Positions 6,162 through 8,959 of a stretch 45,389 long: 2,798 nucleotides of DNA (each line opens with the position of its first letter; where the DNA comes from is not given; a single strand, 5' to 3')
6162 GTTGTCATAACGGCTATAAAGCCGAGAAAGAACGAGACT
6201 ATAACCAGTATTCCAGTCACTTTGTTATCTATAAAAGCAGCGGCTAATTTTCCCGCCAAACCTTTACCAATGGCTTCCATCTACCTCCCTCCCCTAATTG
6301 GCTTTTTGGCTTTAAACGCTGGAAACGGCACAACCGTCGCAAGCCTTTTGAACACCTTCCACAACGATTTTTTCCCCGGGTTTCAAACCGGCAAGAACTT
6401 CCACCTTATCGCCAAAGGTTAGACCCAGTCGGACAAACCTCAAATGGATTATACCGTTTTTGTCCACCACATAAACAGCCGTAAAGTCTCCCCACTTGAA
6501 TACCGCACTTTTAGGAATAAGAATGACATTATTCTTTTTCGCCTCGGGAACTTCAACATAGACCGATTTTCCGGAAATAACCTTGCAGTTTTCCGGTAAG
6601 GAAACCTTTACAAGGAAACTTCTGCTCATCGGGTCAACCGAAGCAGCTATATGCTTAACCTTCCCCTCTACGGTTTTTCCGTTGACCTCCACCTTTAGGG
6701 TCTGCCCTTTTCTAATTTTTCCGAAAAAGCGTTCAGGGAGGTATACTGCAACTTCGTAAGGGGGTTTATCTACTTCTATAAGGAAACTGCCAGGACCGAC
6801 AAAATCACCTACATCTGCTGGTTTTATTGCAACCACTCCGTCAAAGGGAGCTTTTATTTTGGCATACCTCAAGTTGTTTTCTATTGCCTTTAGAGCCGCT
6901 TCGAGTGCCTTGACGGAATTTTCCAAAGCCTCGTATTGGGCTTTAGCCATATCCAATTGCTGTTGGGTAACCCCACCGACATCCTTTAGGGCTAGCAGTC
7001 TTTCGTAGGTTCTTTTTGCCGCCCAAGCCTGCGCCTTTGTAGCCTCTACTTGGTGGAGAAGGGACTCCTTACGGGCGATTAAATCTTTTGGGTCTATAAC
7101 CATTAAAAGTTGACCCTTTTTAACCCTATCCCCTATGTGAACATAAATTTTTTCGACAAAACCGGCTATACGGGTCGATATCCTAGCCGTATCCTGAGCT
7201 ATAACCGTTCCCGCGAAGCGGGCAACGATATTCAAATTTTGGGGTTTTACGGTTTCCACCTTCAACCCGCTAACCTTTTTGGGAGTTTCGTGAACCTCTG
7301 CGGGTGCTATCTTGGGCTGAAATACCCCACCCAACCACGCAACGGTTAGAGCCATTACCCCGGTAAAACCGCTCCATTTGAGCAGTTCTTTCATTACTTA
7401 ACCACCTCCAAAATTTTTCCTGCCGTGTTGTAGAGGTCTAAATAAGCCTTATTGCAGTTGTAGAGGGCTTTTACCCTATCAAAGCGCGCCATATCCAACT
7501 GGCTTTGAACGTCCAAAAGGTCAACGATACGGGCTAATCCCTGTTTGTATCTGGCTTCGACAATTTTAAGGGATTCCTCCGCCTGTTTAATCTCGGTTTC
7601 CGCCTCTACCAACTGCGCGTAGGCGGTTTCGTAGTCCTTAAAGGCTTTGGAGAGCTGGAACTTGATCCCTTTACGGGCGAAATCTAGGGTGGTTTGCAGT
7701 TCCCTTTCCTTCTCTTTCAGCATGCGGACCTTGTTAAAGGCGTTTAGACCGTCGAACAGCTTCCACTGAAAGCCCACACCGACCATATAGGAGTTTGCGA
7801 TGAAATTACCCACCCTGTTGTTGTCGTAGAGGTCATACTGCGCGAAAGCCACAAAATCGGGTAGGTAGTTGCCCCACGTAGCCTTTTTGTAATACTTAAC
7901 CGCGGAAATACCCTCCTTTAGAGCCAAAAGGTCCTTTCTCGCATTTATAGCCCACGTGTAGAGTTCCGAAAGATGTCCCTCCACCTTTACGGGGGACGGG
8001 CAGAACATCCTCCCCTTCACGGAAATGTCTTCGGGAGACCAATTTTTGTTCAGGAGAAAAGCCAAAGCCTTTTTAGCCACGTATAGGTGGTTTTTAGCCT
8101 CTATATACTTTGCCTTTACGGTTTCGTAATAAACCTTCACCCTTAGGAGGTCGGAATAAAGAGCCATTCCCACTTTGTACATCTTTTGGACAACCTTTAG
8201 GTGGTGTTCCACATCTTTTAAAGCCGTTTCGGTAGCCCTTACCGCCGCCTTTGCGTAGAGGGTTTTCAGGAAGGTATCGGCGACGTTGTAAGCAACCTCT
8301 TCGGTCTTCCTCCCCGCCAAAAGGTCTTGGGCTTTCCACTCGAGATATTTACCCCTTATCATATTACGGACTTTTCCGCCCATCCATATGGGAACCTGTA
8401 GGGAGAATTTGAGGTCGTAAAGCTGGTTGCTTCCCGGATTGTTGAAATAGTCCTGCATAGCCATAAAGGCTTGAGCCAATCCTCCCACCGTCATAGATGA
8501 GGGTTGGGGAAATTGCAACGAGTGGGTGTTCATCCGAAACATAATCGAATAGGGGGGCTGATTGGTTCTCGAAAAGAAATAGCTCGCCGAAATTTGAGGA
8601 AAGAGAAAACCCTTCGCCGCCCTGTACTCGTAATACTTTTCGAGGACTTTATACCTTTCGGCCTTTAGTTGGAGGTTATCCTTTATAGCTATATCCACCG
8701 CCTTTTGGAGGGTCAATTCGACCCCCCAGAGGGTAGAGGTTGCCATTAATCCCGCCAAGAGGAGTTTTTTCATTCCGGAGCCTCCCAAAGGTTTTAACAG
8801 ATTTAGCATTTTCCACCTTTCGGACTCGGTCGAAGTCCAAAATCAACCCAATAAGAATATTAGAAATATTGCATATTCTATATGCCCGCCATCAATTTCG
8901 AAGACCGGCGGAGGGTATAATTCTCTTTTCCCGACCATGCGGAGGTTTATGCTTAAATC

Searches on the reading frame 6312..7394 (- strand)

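Call 29: search_protein_families(library=ncbifam, proteins=[window:6312-7394:-], max_evalue=1e-10)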
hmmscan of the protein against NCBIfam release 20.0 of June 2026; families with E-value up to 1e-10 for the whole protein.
window:6312-7394:- (360 aa): 18 families
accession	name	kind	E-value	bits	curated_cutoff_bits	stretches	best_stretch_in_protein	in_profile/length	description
TIGR01730.1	RND_mfp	subfamily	1.2e-74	251.1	94.9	1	45-358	2-320/322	efflux RND transporter periplasmic adaptor subunit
TIGR00999.1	8a0102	subfamily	5.6e-55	186.3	319.3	1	88-349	1-268/271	CzcB/NccB family metal efflux transporter periplasmic adaptor subunit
NF008589.1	PRK11556.1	equivalog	5.6e-29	101.2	391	1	60-358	75-386/392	MdtA/MuxA family multidrug efflux RND transporter periplasmic adaptor subunit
NF033138.2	RND-peri-MexC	equivalog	3.9e-28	98.7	625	1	11-202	10-196/375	MexC family multidrug efflux RND transporter periplasmic adaptor subunit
NF007362.0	PRK09859.1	equivalog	1.2e-25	90.5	738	1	42-199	34-191/385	multidrug transporter subunit MdtE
NF045904.1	RND-peri-MexE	equivalog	5.4e-22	78.2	714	1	40-201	34-195/390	multidrug efflux RND transporter periplasmic adaptor subunit MexE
NF000272.2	OqxA_adapt_sub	exception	8.5e-21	74.3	835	1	53-191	51-189/391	multidrug efflux RND transporter periplasmic adaptor subunit OqxA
NF007132.1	PRK09578.1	equivalog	1.3e-20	73.6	512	1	34-188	30-184/396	MexX/AxyX family multidrug efflux RND transporter periplasmic adaptor subunit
NF008606.0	PRK11578.1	equivalog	2.5e-19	69.7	342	1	46-189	38-195/371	macrolide transporter subunit MacA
NF033834.1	RND_adapt_MexA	exception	1.2e-18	67.4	750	0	241-357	240-358/373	multidrug efflux RND transporter periplasmic adaptor subunit MexA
NF011604.1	PRK15030.1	equivalog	4.8e-18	65.3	765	0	42-191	38-187/397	multidrug efflux RND transporter periplasmic adaptor subunit AcrA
NF038010.1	ABC_adapt_DarC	equivalog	6.2e-18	64.7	450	1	144-347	197-404/417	darobactin export ABC transporter periplasmic adaptor subunit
TIGR00998.1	8a0101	subfamily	3.6e-17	62.3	390.8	0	158-251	185-283/334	EmrA/EmrK family multidrug efflux transporter periplasmic adaptor subunit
TIGR01843.1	type_I_hlyD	subfamily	1e-16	61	208.65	0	141-270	234-376/422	HlyD family type I secretion periplasmic adaptor subunit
NF007785.0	PRK10476.1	equivalog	5.9e-15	54.9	376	0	155-267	186-301/347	multidrug transporter subunit MdtN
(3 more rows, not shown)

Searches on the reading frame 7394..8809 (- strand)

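Call 29: search_protein_families(library=ncbifam, proteins=[window:7394-8809:-], max_evalue=1e-10)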
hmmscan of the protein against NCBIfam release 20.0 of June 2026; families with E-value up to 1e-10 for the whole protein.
window:7394-8809:- (471 aa): 2 families
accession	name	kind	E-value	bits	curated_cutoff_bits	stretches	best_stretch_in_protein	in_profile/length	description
TIGR01844.1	type_I_sec_TolC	subfamily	3.9e-37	128.3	225.15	1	131-467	71-401/414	TolC family outer membrane protein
TIGR01845.1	outer_NodT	subfamily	4.3e-15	55.5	210.05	0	131-248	335-452/460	efflux transporter outer membrane subunit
